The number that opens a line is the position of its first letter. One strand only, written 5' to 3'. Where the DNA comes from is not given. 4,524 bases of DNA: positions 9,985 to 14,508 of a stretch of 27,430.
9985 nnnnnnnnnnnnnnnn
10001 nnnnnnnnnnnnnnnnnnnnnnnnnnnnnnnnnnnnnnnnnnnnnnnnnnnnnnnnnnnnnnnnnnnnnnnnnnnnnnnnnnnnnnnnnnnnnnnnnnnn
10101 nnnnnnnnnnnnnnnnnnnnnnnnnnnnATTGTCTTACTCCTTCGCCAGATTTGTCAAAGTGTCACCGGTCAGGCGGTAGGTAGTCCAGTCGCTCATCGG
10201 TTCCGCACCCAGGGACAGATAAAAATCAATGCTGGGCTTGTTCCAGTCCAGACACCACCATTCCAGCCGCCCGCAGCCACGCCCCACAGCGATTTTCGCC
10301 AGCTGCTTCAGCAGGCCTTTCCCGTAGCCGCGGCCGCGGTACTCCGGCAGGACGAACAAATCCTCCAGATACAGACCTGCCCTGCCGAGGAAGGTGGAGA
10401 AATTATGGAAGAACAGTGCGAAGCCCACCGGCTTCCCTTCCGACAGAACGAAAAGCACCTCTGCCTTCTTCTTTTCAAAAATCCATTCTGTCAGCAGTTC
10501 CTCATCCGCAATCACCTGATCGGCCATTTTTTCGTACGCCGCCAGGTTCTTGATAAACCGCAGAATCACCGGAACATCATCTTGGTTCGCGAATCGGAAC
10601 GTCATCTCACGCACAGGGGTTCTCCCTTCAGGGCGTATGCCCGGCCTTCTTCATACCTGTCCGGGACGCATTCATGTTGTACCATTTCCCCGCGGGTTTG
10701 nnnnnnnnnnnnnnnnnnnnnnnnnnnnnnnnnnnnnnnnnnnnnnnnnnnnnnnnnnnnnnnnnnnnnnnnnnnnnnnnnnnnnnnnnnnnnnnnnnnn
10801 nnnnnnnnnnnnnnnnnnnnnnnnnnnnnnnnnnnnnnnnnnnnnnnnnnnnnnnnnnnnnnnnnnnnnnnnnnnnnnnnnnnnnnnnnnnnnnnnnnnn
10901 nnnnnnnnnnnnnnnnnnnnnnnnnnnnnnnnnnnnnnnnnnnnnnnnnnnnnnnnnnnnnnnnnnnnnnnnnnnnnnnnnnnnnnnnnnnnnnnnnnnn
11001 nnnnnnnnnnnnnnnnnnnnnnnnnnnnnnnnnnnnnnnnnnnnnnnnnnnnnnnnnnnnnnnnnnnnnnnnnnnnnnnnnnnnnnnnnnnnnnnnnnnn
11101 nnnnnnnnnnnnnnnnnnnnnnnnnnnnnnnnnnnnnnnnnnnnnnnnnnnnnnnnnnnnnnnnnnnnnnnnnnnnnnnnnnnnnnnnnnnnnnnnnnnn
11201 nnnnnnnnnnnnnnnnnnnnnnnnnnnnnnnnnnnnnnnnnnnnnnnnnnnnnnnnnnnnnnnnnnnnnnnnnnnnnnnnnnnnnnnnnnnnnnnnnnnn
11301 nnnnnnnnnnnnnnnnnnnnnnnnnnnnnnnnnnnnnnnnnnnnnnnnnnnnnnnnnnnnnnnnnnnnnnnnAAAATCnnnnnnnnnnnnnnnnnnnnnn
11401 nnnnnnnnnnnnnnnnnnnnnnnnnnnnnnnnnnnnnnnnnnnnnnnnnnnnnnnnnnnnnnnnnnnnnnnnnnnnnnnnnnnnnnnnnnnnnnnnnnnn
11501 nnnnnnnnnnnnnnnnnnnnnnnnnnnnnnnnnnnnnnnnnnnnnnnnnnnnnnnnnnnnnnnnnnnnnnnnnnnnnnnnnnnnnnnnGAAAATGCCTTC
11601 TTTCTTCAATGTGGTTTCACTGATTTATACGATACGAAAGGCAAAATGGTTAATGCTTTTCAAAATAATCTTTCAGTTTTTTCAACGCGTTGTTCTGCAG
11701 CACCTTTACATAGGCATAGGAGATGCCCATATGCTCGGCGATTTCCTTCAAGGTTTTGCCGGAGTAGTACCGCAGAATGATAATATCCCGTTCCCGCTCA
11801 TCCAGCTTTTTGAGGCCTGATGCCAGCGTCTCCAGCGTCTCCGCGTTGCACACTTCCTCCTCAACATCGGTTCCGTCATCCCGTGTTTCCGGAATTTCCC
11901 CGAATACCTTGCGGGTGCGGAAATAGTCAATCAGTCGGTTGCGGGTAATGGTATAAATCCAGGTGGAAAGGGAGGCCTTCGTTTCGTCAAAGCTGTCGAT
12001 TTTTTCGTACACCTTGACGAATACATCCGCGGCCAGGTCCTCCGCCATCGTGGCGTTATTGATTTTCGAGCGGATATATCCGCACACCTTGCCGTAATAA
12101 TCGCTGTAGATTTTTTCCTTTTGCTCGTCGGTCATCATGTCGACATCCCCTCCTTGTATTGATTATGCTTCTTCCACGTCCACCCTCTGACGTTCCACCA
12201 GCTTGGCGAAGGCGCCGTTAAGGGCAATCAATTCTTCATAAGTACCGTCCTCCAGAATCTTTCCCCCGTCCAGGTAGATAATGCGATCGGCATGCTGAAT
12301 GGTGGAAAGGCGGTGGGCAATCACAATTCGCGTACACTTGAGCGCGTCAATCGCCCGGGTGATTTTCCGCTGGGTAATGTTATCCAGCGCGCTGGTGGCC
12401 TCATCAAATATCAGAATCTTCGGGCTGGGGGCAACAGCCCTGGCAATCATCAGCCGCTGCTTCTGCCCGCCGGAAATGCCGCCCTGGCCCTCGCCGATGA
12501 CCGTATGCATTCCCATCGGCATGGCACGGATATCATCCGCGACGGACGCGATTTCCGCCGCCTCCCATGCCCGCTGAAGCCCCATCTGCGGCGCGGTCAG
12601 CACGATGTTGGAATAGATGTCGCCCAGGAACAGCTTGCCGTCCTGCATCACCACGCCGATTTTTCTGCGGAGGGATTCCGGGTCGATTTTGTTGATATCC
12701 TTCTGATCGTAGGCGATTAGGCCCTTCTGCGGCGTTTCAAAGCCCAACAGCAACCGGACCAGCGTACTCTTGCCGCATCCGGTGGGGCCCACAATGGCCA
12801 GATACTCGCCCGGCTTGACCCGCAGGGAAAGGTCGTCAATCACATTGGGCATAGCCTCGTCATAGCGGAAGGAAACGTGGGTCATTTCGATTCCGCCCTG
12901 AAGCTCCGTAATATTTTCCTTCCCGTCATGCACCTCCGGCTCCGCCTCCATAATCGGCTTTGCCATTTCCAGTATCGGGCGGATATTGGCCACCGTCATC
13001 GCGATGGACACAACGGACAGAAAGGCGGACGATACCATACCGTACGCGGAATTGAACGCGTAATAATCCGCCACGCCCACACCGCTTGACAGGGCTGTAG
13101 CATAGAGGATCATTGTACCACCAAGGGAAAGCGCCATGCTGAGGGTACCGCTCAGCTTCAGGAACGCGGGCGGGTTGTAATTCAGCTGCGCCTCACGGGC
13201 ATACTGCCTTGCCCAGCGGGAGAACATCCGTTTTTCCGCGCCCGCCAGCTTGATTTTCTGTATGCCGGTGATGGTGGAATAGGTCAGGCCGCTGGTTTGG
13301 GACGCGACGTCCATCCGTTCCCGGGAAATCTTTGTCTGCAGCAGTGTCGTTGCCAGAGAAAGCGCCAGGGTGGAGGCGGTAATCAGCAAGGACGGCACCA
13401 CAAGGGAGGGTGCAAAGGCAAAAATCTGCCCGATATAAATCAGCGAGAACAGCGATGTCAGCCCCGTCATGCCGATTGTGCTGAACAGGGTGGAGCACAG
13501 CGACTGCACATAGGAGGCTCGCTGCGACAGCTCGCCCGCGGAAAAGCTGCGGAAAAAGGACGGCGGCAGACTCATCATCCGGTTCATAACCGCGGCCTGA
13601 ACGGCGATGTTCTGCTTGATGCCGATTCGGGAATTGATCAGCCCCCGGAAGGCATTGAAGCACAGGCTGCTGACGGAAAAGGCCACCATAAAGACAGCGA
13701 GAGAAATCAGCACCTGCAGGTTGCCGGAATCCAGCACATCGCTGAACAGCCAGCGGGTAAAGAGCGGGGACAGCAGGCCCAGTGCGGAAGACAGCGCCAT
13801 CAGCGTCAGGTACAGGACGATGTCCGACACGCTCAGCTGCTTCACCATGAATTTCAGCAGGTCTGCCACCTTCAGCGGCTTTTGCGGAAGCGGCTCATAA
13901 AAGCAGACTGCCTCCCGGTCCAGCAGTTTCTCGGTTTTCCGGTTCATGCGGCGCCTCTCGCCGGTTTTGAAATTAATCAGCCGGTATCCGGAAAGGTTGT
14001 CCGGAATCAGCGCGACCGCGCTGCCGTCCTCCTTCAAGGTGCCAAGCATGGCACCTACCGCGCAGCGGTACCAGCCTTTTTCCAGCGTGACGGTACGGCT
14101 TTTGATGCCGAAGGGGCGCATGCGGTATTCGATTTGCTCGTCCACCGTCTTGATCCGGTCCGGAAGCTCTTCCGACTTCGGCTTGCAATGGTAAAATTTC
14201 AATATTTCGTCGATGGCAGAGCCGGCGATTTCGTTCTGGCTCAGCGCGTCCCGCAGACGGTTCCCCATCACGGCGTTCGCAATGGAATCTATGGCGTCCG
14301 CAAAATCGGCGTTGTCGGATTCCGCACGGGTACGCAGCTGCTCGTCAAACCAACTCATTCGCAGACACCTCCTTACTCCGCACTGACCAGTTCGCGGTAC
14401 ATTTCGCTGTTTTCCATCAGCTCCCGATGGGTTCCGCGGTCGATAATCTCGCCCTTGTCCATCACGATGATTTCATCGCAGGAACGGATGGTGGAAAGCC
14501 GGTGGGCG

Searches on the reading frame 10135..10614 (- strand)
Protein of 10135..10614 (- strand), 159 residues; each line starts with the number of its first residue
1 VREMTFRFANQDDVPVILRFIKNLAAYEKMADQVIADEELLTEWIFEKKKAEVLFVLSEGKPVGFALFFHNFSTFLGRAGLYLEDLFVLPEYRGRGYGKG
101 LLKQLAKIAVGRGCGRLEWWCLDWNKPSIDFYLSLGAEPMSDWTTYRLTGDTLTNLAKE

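Call 3: search_protein_families(library=pfam, proteins=[window:10135-10614:-], max_evalue=0.1)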
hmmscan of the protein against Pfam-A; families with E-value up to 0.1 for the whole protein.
window:10135-10614:- (159 aa): 6 families
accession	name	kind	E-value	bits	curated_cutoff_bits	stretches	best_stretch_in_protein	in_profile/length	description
PF00583.31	Acetyltransf_1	-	2.9e-21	76.4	20.7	1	38-136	21-115/116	Acetyltransferase (GNAT) family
PF13508.13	Acetyltransf_7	-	1.6e-12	48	27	1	53-136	4-81/84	Acetyltransferase (GNAT) domain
PF08445.16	FR47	-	3.1e-06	27.5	22.1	1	82-147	23-85/86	FR47-like protein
PF13673.13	Acetyltransf_10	-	1.9e-05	25.1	23.6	1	32-108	14-79/128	Acetyltransferase (GNAT) domain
PF13302.13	Acetyltransf_3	-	0.00049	21.2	25.4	1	5-137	3-137/138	Acetyltransferase (GNAT) domain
PF14542.12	Acetyltransf_CG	-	0.048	14.2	30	1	80-109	24-53/80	GCN5-related N-acetyl-transferase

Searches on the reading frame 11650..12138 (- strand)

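Call 3: search_protein_families(library=pfam, proteins=[window:11650-12138:-], max_evalue=0.1)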
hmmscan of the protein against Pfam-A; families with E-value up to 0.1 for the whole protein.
window:11650-12138:- (162 aa): 12 families
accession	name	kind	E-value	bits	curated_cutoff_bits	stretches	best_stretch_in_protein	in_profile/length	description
PF04542.20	Sigma70_r2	-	3.3e-18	65.7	24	1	11-77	2-69/71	Sigma-70 region 2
PF04545.22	Sigma70_r4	-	7.5e-17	61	24.1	1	109-156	2-49/50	Sigma-70, region 4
PF08281.18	Sigma70_r4_2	-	3.1e-11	43.2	25.7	1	108-155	7-54/54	Sigma-70, region 4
PF07638.17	Sigma70_ECF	-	9.6e-07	29.3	21.1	1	5-145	17-169/185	ECF sigma factor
PF00196.25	GerE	-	1.1e-05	25.4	23.5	1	112-156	3-46/57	Bacterial regulatory proteins, luxR family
PF13384.12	HTH_23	-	0.00049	20.3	24.6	1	113-145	3-35/50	Homeodomain-like domain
PF13518.12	HTH_28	-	0.0015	19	25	1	120-147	5-32/52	Helix-turn-helix domain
PF06530.18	Phage_antitermQ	-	0.0044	17.4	26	1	102-145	53-96/118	Phage antitermination protein Q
PF19575.5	HTH_58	-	0.0084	16.4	23.8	1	122-150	21-49/62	Helix-turn-helix domain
PF02001.22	DUF134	-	0.015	16.3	27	1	115-157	38-80/98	Protein of unknown function DUF134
PF09862.15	DUF2089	-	0.037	14.2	33.4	1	130-156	19-45/47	Domain of unknown function (DUF2089)-HTH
PF13936.12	HTH_38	-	0.041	14.1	27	1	110-140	3-33/44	Helix-turn-helix domain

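Call 4: search_protein_families(library=ncbifam, proteins=[window:11650-12138:-], max_evalue=0.1)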
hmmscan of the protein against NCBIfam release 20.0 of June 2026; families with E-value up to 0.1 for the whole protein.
window:11650-12138:- (162 aa): 140 families (the best 25 are shown)
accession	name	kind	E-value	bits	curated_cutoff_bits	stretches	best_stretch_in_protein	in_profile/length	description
TIGR02937.1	sigma70-ECF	superfamily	3.5e-33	114.6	42.9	1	8-158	4-164/165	sigma-70 family RNA polymerase sigma factor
TIGR02952.1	Sig70_famx2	equivalog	3.7e-30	105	206.45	1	9-157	15-168/170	ECF subfamily RNA polymerase sigma factor, BldN family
TIGR02985.1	Sig70_bacteroi1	subfamily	1.1e-29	103.7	126.4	1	8-157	4-160/162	RNA polymerase sigma-70 factor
NF007215.0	PRK09637.1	equivalog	7.2e-27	94.5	212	1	7-160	3-155/181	RNA polymerase sigma factor SigZ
TIGR02959.1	SigZ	equivalog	2.4e-25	89.3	168.65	1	12-160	2-149/170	RNA polymerase sigma factor SigZ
TIGR02950.1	SigM_subfam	subfamily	1.3e-24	86.9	147.95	1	8-158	3-157/159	RNA polymerase sigma factor, SigM family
NF006930.0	PRK09415.1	subfamily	3.7e-22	79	198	1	8-161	19-177/179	RNA polymerase factor sigma C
TIGR02983.1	SigE-fam_strep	subfamily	8.5e-22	77.8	141.55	1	4-158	5-157/162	SigE family RNA polymerase sigma factor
NF004113.0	PRK05602.1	equivalog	4.1e-21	75.6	208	1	26-160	66-202/211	RNA polymerase sigma factor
NF007216.0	PRK09638.1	equivalog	5e-20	72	194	1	9-160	22-175/180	RNA polymerase sigma factor SigY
NF007220.0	PRK09639.1-5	equivalog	6.6e-20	71.6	260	1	4-161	2-166/181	RNA polymerase sigma factor SigX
NF007228.0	PRK09646.1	subfamily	9.3e-20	71.1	226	1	8-159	33-190/194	ECF RNA polymerase sigma factor SigK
NF009168.0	PRK12515.1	subfamily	9.9e-20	70.8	236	1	10-160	27-180/189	RNA polymerase sigma factor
NF009172.0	PRK12519.1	subfamily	1.6e-19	70.2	222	1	11-159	35-189/194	RNA polymerase sigma factor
NF058625.1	sigma_PG0214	equivalog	2e-19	70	130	1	2-161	1-163/170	GFO_1088 family ECF-type sigma factor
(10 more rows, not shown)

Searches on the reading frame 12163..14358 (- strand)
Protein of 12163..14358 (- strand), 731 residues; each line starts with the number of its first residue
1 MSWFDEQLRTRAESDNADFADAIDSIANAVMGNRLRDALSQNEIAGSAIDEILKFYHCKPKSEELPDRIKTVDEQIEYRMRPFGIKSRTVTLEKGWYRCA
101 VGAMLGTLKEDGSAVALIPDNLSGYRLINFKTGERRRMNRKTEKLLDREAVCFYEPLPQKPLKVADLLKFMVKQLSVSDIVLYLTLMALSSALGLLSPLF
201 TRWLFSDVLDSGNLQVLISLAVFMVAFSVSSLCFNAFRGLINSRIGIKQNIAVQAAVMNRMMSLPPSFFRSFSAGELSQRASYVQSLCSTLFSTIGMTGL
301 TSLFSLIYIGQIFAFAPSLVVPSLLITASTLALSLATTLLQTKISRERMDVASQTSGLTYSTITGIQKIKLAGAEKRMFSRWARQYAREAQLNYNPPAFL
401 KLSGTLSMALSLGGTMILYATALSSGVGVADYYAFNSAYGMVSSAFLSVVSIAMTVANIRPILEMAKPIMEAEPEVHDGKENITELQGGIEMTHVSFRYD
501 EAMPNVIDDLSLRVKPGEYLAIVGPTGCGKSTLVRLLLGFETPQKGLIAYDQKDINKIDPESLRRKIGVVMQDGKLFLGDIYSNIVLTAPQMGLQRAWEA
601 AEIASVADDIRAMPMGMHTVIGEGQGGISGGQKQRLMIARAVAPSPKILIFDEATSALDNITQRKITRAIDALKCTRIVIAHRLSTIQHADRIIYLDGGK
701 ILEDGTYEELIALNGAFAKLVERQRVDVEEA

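Call 3: search_protein_families(library=pfam, proteins=[window:12163-14358:-], max_evalue=0.1)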
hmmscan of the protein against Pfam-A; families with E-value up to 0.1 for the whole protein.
window:12163-14358:- (731 aa): 12 families
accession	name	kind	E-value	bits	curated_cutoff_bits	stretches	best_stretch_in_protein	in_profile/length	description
PF00005.33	ABC_tran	-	6.7e-32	111.4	25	1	508-656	2-137/137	ABC transporter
PF00664.28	ABC_membrane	-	3.4e-18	66.7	28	1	181-431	2-259/274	ABC transporter transmembrane region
PF02463.25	SMC_N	-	1.7e-06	28.1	40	1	628-694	137-209/220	RecF/RecN/SMC N terminal domain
PF03193.22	RsgA_GTPase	-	0.0027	18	30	1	452-539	47-128/174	RsgA GTPase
PF13401.12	AAA_22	-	0.0075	17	27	1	520-551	8-40/130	AAA domain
PF03215.21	Rad17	-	0.02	15.2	23.8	1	507-537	35-65/186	Rad17 P-loop domain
PF13191.12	AAA_16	-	0.023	15.7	32.6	1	517-545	22-52/167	AAA ATPase domain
PF13555.12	AAA_29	-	0.031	14.5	27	1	512-534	17-39/61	P-loop containing region of AAA domain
PF00004.35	AAA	-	0.035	15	21.2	0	522-537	3-18/131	ATPase family associated with various cellular activities (AAA)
PF01935.23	DUF87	-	0.036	14.6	23.2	0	520-538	26-44/220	Helicase HerA, central domain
PF13558.12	SbcC_Walker_B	-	0.056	14.1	27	0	642-670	60-88/90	SbcC/RAD50-like, Walker B motif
PF13173.12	AAA_14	-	0.081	13.4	27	0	519-554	4-41/129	AAA domain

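Call 4: search_protein_families(library=ncbifam, proteins=[window:12163-14358:-], max_evalue=0.1)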
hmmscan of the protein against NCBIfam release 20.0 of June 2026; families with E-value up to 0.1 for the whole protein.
window:12163-14358:- (731 aa): 190 families (the best 25 are shown)
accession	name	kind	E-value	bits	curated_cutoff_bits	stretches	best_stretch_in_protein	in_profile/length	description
TIGR03797.1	NHLM_micro_ABC2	equivalog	7e-208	692.4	709.4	1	67-724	26-685/686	NHLP bacteriocin export ABC transporter permease/ATPase subunit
TIGR01846.1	type_I_sec_HlyB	subfamily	7.9e-101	338.4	725.55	1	181-724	144-692/694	type I secretion system permease/ATPase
TIGR03796.1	NHLM_micro_ABC1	equivalog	2.3e-94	317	853.3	1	168-721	142-709/710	NHLP family bacteriocin export ABC transporter peptidase/permease/ATPase subunit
TIGR03375.1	type_I_sec_LssB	subfamily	3.6e-83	280.1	693.1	1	190-712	161-690/696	type I secretion system permease/ATPase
TIGR02203.1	MsbA_lipidA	equivalog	3.5e-80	270.1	602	1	198-722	34-567/572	lipid A export permease/ATP-binding protein MsbA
NF010178.0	PRK13657.1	equivalog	4.1e-77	260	733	1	205-729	42-575/588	glucan ABC transporter ATP-binding protein/ permease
TIGR02204.1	MsbA_rel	hypoth_equivalog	1e-76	258.9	780.4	1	167-724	9-575/576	ABC transporter, permease/ATP-binding protein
NF045513.1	HepA_fam_ABC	equivalog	1.9e-73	247.9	725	1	215-721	92-606/610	heterocyst formation ABC transporter subunit HepA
TIGR01193.1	bacteriocin_ABC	subfamily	5.9e-71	239.9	523.85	1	154-722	134-707/708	peptide cleavage/export ABC transporter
TIGR00958.1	3a01208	subfamily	1.1e-66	225.6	874.6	1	164-721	149-711/711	antigen peptide transporter 2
NF052233.1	CphA_assoc_ABC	equivalog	7.5e-64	216.3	880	1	180-729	186-748/766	cyanophycin metabolism-associated ABC transporter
NF008381.0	PRK11176.1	equivalog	9.1e-61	205.9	867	1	173-724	25-579/582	lipid A ABC transporter ATP-binding protein/permease MsbA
TIGR01192.1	chvA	subfamily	4.4e-60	203.9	585.4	1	414-729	261-575/585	glucan export ABC transporter ATP-binding protein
NF008056.1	PRK10790.1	equivalog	4.9e-59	200.4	746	1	185-727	30-578/584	SmdB family multidrug efflux ABC transporter permease/ATP-binding protein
TIGR01842.1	type_I_sec_PrtD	subfamily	7.6e-59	199.7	510.15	1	191-711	19-541/544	type I secretion system permease/ATPase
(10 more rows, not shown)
